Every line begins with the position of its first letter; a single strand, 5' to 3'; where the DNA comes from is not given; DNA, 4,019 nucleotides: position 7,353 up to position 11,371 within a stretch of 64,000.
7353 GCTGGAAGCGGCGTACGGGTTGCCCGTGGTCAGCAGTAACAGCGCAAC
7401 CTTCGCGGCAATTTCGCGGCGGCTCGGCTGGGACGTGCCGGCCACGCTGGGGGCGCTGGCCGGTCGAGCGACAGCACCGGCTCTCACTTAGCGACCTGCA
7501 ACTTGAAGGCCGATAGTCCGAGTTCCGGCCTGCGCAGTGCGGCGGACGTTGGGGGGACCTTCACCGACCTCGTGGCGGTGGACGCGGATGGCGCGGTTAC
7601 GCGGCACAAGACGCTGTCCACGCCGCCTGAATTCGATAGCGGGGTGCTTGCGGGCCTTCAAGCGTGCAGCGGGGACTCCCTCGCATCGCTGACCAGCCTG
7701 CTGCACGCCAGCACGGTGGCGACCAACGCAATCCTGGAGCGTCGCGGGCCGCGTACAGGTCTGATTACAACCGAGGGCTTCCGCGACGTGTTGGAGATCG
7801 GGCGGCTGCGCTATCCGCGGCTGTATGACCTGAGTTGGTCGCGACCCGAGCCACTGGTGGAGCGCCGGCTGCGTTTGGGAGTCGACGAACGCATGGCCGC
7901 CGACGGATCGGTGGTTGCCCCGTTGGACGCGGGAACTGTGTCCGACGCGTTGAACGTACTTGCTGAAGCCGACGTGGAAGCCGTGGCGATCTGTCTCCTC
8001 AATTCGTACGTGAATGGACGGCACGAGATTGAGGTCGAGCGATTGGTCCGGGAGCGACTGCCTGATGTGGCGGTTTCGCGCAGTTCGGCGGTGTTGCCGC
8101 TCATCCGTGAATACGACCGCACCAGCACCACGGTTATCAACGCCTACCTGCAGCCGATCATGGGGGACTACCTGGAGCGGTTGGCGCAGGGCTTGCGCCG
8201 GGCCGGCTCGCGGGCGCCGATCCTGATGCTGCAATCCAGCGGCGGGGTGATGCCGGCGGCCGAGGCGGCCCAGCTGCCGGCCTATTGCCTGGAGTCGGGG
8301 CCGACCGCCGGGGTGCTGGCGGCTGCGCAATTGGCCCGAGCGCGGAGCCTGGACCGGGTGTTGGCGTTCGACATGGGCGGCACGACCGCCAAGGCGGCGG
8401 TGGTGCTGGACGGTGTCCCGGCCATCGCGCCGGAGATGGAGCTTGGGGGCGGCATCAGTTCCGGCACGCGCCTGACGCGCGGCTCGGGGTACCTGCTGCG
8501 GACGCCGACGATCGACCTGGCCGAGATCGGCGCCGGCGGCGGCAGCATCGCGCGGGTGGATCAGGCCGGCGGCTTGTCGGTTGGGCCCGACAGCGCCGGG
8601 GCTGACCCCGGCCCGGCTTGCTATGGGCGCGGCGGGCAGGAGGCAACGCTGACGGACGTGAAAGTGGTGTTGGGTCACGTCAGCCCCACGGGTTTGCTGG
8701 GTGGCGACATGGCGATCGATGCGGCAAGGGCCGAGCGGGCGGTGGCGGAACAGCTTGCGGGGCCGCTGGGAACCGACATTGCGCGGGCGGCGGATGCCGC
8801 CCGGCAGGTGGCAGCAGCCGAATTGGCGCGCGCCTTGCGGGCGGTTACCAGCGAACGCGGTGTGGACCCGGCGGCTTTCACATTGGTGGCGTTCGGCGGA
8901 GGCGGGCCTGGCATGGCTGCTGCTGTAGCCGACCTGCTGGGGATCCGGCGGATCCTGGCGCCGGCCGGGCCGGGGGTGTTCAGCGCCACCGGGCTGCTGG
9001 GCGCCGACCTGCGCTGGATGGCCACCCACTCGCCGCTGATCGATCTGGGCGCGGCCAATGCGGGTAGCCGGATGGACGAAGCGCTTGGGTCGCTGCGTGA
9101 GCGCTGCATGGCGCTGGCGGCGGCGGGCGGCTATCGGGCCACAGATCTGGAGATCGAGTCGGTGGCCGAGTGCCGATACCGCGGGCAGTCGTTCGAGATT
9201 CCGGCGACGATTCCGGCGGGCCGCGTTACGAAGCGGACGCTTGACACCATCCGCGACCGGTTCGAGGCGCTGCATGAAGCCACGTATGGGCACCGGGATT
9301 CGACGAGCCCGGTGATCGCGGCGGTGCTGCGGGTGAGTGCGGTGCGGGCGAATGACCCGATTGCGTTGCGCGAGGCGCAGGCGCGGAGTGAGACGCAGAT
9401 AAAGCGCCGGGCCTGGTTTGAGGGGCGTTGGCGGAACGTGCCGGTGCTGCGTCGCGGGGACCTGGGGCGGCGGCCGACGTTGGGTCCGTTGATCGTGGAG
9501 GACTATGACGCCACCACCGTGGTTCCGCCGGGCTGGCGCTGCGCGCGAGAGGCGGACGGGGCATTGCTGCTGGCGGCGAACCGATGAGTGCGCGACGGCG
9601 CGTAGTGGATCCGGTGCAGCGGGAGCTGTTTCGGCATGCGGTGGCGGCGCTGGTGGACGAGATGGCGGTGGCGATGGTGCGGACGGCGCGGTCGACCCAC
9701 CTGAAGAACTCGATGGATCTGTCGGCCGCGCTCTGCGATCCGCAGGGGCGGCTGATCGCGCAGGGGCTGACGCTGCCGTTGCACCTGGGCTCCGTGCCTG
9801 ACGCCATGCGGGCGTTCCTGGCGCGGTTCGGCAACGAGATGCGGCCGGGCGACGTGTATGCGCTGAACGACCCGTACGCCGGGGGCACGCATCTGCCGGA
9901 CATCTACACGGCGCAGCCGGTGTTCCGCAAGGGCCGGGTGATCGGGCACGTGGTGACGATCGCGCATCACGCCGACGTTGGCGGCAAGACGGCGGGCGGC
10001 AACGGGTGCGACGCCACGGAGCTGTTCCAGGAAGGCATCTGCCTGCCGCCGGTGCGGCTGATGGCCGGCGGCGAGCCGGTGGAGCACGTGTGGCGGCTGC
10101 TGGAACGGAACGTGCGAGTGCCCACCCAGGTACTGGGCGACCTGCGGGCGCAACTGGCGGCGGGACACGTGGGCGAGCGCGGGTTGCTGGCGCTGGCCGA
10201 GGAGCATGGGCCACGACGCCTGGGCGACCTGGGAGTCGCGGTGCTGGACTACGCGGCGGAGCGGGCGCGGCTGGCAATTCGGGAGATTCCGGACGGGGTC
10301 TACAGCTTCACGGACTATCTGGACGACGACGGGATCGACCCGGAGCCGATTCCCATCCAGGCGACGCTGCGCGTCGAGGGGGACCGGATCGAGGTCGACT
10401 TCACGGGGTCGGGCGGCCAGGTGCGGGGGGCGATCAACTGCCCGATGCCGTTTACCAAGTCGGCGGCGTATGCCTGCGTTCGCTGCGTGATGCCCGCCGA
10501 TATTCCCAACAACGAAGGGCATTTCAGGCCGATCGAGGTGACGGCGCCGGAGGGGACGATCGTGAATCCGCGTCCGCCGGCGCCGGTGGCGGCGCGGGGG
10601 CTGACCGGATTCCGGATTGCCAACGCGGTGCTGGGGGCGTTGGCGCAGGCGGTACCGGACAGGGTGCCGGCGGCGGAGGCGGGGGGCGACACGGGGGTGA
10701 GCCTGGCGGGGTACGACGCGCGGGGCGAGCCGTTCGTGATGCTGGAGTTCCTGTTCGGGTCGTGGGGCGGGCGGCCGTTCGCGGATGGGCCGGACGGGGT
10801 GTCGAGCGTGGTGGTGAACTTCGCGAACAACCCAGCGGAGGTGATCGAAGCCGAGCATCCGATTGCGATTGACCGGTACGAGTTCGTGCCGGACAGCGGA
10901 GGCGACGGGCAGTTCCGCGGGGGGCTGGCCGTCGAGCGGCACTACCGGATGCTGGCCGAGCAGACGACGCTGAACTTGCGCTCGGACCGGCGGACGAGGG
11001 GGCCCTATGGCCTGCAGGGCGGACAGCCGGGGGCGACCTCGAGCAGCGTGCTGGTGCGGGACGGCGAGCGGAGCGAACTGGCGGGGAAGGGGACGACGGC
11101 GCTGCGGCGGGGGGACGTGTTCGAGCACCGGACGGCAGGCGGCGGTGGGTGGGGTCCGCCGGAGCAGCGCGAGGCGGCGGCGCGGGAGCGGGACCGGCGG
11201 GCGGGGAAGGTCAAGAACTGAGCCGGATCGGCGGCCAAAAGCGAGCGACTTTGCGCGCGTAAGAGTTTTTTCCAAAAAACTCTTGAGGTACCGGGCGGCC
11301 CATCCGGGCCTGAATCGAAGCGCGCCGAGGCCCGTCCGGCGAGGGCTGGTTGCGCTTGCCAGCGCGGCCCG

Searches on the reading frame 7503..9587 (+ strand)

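Call 71: search_protein_families(library=pfam, max_evalue=0.001, proteins=[window:7503-9587:+])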
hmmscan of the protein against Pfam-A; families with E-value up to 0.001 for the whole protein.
window:7503-9587:+ (694 aa): 3 families
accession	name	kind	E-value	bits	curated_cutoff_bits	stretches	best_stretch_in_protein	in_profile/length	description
PF01968.24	Hydantoinase_A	-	2.8e-85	286.5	22.9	1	206-505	1-289/291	Hydantoinase/oxoprolinase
PF05378.19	Hydant_A_N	-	6.6e-48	163.2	25.2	1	14-185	4-175/176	Hydantoinase/oxoprolinase N-terminal region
PF19278.4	Hydant_A_C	-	3.2e-06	27.1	21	1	518-680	8-180/193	Hydantoinase/oxoprolinase C-terminal domain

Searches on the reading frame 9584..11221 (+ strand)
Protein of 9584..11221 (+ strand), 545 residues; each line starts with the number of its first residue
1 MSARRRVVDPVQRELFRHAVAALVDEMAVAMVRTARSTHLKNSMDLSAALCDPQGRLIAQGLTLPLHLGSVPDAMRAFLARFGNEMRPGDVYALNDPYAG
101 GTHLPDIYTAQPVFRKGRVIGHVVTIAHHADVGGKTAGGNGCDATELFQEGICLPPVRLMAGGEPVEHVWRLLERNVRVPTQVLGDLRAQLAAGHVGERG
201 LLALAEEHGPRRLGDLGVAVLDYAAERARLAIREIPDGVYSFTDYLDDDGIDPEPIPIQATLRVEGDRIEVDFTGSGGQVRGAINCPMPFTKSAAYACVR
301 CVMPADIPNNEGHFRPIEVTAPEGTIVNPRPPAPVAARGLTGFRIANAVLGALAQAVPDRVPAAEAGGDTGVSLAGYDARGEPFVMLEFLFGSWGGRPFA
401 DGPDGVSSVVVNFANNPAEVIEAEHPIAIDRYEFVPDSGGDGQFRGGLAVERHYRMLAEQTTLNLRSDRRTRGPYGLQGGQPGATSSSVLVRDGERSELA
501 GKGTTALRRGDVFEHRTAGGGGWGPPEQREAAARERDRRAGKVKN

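Call 71: search_protein_families(library=pfam, max_evalue=0.001, proteins=[window:9584-11221:+])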
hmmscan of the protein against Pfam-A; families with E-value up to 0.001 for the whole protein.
window:9584-11221:+ (545 aa): 1 family
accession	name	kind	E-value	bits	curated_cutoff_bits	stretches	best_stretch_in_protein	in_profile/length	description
PF02538.19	Hydantoinase_B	-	5e-178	593.2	26.8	1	9-526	1-519/519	Hydantoinase B/oxoprolinase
